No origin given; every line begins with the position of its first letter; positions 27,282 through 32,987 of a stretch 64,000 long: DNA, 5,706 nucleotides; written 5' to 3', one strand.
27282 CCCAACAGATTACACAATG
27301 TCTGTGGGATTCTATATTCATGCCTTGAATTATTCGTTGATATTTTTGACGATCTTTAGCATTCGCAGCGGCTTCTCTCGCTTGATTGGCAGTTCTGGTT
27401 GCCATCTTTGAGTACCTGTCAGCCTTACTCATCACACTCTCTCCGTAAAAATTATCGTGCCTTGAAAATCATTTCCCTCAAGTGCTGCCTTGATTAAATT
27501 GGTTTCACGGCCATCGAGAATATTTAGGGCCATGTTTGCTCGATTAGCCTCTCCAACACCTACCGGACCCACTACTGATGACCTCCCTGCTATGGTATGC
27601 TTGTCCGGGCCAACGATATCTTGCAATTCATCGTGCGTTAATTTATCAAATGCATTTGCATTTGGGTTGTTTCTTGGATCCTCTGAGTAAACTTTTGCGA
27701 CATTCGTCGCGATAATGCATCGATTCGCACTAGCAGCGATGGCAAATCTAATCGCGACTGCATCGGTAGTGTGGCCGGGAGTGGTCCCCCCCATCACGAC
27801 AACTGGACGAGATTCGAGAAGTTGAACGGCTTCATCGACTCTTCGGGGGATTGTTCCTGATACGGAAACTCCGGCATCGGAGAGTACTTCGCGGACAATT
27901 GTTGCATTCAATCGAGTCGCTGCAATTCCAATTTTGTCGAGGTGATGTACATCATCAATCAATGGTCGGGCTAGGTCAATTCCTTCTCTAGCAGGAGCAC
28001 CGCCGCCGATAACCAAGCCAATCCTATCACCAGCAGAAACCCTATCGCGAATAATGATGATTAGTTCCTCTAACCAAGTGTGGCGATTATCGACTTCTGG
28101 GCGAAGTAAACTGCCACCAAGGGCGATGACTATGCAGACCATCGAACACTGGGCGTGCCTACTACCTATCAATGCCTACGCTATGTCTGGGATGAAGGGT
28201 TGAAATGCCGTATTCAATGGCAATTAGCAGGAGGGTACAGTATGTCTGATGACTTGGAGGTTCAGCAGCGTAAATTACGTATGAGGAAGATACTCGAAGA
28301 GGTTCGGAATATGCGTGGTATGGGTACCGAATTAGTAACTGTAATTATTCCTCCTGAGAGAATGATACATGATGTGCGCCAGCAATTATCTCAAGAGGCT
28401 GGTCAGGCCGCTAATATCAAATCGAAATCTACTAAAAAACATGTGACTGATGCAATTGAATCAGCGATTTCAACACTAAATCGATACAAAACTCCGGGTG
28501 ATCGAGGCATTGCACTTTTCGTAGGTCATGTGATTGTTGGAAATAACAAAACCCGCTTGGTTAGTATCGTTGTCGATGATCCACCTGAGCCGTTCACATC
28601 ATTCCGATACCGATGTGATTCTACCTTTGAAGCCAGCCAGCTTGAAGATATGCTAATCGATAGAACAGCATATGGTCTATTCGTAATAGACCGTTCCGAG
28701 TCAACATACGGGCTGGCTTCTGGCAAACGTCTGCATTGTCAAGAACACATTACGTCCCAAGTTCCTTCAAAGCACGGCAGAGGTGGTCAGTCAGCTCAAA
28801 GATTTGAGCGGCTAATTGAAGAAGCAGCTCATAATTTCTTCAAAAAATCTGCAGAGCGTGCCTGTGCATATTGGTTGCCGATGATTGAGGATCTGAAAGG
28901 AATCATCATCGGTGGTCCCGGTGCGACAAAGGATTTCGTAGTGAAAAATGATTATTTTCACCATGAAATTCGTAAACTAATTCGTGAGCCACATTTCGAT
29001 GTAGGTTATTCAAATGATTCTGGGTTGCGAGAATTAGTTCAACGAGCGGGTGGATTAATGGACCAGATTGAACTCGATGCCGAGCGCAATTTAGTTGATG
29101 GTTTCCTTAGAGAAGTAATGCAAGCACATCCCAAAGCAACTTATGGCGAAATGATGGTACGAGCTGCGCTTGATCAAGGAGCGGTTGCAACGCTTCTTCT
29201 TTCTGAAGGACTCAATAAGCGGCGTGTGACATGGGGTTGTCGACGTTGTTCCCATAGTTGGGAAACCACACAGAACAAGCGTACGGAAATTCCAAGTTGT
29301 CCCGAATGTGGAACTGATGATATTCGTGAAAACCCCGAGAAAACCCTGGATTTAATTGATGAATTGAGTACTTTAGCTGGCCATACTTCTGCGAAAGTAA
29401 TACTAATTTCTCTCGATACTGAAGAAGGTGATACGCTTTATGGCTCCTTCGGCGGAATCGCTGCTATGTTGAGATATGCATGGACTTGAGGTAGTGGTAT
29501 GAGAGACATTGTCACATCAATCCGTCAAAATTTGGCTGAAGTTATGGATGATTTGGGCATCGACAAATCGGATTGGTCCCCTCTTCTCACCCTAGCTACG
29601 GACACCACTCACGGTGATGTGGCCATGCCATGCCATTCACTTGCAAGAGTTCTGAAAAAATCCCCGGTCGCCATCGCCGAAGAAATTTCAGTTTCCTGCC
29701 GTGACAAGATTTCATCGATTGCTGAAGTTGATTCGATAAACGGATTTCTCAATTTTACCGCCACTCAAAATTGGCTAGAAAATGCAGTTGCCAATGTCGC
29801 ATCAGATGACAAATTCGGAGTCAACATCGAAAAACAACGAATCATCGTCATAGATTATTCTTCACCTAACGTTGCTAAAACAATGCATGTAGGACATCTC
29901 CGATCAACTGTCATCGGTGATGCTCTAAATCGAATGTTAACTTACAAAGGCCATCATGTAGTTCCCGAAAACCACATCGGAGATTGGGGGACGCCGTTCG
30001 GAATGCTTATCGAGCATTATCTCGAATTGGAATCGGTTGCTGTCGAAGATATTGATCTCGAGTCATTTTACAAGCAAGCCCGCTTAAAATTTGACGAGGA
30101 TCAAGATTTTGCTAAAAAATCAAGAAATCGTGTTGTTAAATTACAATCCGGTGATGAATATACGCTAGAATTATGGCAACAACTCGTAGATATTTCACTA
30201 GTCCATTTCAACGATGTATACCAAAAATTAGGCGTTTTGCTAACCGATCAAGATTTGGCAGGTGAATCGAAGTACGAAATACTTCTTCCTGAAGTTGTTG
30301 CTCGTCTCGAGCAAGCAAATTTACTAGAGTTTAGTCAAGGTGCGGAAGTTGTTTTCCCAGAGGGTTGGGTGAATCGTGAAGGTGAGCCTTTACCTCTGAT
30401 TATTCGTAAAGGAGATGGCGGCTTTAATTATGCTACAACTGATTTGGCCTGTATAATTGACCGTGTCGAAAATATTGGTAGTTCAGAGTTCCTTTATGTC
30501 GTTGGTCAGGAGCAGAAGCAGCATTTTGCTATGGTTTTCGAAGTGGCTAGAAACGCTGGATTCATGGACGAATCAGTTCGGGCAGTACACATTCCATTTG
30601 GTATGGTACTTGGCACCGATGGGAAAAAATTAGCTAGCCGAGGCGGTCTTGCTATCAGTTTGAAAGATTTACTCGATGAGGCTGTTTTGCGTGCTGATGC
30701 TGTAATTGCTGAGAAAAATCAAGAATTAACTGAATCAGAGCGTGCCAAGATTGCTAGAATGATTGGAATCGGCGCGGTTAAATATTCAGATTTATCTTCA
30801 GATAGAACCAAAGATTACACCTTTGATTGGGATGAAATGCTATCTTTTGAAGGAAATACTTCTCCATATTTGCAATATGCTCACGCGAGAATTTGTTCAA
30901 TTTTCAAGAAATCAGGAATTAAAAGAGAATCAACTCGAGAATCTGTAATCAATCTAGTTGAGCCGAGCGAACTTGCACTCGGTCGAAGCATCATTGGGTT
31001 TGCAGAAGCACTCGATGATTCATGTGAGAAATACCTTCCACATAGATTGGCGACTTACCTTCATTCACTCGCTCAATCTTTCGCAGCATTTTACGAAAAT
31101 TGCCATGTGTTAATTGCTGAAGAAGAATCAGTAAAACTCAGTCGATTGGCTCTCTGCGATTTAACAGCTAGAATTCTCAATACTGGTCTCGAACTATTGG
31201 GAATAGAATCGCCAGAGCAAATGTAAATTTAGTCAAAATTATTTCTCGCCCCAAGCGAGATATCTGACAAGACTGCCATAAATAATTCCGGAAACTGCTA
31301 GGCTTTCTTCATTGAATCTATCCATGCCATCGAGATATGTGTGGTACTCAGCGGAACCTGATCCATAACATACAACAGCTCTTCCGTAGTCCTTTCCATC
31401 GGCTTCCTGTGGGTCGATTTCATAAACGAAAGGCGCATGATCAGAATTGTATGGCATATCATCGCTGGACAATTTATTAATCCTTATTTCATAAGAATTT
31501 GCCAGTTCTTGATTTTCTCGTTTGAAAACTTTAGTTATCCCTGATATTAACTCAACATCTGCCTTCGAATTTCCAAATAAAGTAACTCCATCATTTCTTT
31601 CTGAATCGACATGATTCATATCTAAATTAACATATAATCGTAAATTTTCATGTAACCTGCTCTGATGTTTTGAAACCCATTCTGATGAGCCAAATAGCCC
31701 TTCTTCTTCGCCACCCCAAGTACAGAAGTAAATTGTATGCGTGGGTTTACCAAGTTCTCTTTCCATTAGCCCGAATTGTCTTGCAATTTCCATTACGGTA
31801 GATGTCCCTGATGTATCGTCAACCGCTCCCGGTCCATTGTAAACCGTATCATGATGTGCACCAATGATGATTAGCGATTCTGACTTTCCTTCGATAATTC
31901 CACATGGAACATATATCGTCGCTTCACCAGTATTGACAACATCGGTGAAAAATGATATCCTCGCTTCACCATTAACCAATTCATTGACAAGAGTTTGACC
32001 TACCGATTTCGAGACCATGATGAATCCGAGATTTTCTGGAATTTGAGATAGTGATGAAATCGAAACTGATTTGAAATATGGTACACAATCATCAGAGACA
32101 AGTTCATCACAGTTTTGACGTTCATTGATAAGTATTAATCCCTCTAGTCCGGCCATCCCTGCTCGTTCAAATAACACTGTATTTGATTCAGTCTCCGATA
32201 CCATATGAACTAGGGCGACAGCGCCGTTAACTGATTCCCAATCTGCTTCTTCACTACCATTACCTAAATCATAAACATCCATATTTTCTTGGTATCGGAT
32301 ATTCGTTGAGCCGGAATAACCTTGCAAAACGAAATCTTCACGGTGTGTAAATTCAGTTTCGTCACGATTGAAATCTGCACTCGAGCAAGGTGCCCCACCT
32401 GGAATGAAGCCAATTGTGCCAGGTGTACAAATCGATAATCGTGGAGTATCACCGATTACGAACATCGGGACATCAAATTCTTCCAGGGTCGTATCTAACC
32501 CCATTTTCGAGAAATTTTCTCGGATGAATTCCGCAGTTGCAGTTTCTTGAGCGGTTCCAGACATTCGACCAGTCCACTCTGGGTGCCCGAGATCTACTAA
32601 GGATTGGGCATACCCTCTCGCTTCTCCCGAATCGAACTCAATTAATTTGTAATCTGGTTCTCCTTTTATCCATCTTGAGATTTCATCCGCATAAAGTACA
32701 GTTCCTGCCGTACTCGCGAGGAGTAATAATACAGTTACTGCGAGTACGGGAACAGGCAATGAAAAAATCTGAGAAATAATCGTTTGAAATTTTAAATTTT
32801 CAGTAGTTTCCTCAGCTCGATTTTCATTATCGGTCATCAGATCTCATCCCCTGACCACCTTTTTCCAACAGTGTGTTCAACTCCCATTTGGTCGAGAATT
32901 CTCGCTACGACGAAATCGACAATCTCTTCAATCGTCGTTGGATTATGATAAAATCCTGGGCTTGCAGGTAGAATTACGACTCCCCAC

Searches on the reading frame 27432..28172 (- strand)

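Call 21: search_protein_families(library=pfam, proteins=[window:27432-28172:-], max_evalue=0.0001)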
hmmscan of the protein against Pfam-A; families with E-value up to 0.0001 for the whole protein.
window:27432-28172:- (246 aa): 1 family
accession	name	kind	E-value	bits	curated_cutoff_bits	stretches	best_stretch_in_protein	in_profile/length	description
PF00696.33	AA_kinase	-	5e-27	95.6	24.9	1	13-189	2-203/234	Amino acid kinase family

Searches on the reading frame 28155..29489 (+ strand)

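Call 21: search_protein_families(library=pfam, proteins=[window:28155-29489:+], max_evalue=0.0001)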
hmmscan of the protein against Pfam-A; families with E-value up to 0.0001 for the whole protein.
window:28155-29489:+ (444 aa): 6 families
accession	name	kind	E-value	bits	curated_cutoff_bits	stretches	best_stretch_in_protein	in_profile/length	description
PF03464.20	eRF1_2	-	7.7e-34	117.3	27.1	1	173-298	2-127/133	eRF1 domain 2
PF03465.20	eRF1_3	-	1.1e-19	71.3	25.8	1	310-442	4-105/106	eRF1 domain 3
PF03463.20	eRF1_1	-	1.2e-16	61.2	23.8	1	45-167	2-123/123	eRF1 domain 1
PF18859.6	acVLRF1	-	2.2e-10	41.3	27.1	1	177-298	6-124/130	Actinobacteria/chloroflexi VLRF1 release factor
PF18854.6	baeRF_family10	-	2.5e-07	31.5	27.1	1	163-284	6-126/143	Bacterial archaeo-eukaryotic release factor family 10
PF14311.12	DUF4379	-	1.6e-06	28.6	24.5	1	355-386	23-54/56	Probable Treble clef zinc finger domain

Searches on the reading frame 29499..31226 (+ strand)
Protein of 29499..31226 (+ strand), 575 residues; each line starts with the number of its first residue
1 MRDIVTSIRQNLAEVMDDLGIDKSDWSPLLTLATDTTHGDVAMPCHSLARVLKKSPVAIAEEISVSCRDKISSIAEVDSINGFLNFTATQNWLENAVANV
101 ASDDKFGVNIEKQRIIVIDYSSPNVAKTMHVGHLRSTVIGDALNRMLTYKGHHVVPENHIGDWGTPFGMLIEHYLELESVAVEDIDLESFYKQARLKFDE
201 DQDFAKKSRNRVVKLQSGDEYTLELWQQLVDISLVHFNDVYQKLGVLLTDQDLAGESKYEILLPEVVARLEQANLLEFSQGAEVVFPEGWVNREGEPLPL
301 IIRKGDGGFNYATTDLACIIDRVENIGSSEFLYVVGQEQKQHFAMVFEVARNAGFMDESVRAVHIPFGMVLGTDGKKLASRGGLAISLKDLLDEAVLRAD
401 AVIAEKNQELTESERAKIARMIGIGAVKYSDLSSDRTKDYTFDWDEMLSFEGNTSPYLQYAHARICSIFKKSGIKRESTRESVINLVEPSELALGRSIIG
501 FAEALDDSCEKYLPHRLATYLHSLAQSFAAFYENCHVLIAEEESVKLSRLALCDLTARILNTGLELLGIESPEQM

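Call 21: search_protein_families(library=pfam, proteins=[window:29499-31226:+], max_evalue=0.0001)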
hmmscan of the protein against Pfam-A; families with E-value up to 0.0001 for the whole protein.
window:29499-31226:+ (575 aa): 3 families
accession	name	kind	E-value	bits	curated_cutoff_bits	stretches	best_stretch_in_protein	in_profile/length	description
PF00750.26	tRNA-synt_1d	-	5.1e-108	361.6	23.3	1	101-444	7-349/349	tRNA synthetases class I (R), catalytic domain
PF05746.21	DALR_1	-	1.2e-34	119.3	22.3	1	458-575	1-117/117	DALR anticodon binding domain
PF03485.21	Arg_tRNA_synt_N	-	1e-10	42.5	21.5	1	7-87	2-84/85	Arginyl tRNA synthetase N terminal domain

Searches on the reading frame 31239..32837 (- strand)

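Call 21: search_protein_families(library=pfam, proteins=[window:31239-32837:-], max_evalue=0.0001)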
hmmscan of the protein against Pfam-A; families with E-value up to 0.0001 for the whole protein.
window:31239-32837:- (532 aa): 1 family
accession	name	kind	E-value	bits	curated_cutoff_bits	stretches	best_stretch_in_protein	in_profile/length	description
PF04389.22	Peptidase_M28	-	3.8e-27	95.7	21.3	1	314-516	5-185/193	Peptidase family M28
